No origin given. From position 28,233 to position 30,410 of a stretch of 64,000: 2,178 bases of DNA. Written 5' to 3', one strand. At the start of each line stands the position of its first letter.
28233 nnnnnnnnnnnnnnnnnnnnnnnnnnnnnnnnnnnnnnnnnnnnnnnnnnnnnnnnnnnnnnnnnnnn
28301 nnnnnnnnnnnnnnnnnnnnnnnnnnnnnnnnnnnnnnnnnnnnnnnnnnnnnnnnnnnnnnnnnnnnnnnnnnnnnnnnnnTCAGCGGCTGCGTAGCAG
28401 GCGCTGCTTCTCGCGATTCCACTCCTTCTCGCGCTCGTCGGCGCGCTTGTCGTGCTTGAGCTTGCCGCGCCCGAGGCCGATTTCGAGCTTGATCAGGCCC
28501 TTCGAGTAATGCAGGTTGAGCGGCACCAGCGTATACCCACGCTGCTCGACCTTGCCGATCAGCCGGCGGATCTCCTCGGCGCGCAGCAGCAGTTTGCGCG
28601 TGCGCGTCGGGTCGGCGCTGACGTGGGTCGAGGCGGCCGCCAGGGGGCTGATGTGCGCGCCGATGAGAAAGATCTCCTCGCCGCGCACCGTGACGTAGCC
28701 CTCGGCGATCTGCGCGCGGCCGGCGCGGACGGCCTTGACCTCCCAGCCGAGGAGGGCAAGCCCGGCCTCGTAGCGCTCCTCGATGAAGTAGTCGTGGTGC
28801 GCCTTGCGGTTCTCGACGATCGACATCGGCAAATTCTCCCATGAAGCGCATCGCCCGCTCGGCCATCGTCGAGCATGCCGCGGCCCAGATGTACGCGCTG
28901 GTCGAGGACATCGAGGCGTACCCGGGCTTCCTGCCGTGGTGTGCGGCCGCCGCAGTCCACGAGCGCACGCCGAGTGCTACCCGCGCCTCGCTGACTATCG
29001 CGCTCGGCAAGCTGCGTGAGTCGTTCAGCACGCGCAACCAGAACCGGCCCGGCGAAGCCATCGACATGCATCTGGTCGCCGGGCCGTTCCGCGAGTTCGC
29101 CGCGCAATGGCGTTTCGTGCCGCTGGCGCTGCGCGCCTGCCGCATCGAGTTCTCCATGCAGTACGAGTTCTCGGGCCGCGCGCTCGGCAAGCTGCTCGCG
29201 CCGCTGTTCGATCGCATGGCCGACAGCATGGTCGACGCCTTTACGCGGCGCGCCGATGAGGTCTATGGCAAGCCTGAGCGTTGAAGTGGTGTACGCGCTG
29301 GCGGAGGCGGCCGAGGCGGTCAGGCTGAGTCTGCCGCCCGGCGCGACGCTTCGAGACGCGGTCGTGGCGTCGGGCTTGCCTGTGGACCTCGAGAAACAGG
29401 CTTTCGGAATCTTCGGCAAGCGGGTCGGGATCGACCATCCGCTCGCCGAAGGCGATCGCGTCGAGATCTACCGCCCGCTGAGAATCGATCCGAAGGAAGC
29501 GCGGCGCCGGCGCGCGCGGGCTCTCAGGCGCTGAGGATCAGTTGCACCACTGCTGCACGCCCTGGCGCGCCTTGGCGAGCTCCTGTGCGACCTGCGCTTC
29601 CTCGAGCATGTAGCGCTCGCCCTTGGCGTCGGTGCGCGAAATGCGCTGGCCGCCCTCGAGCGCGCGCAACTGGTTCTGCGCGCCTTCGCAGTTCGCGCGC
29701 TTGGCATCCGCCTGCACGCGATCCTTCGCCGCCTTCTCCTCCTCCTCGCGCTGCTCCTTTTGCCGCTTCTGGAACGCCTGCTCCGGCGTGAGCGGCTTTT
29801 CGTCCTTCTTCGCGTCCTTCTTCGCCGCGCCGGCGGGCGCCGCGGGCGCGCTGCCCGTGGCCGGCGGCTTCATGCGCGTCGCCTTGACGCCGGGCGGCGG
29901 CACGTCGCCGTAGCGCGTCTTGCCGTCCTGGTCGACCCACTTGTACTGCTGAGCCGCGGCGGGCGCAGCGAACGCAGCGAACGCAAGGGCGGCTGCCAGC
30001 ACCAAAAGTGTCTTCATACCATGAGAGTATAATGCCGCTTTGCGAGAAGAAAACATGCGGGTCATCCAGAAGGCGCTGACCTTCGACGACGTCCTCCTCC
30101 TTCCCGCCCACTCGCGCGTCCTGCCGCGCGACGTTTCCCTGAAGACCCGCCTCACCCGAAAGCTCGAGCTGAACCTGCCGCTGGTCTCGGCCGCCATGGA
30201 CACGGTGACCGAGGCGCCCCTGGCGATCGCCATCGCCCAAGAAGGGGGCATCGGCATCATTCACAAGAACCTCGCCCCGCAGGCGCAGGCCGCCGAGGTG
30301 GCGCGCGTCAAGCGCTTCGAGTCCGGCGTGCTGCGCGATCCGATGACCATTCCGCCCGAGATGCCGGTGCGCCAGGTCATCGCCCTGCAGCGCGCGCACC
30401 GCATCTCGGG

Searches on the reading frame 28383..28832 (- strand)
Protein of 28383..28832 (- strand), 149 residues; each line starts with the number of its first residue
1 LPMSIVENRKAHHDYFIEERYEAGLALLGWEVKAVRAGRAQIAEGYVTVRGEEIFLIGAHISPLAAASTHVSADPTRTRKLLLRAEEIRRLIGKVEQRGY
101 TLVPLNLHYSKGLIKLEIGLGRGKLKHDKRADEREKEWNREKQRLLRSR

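Call 75: search_protein_families(library=pfam, proteins=[window:28383-28832:-], max_evalue=0.0001)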
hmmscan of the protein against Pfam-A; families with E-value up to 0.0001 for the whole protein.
window:28383-28832:- (149 aa): 1 family
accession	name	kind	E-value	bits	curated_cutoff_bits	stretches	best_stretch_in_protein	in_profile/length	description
PF01668.23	SmpB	-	4e-55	186.1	27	1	5-147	1-142/143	SmpB protein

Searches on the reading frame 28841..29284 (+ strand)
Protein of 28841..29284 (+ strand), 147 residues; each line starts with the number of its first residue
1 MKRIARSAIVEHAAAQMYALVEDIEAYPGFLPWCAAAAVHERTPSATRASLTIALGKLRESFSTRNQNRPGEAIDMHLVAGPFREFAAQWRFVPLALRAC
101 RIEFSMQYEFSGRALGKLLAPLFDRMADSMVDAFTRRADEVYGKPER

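Call 75: search_protein_families(library=pfam, proteins=[window:28841-29284:+], max_evalue=0.0001)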
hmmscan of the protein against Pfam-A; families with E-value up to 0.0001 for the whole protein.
window:28841-29284:+ (147 aa): 2 families
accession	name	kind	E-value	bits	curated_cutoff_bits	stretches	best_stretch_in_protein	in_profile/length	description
PF03364.25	Polyketide_cyc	-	2.5e-34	118.7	23.4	1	10-135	1-126/126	Polyketide cyclase / dehydrase and lipid transport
PF10604.15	Polyketide_cyc2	-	2.3e-08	34.9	27.4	1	2-137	2-140/142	Polyketide cyclase / dehydrase and lipid transport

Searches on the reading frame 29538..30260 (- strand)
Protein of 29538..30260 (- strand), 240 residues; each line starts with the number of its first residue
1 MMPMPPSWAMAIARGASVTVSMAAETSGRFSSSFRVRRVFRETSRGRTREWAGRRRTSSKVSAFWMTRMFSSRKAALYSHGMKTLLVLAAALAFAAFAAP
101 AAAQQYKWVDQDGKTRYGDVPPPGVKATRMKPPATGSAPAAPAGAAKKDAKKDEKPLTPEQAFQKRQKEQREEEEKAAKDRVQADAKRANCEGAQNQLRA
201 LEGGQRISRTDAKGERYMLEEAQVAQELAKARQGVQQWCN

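Call 91: search_solved_structures(query=window:29538-30260:-, max_evalue=0.001)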
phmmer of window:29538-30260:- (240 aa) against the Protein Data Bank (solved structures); distinct sequences matched with E-value up to 0.001: 0.
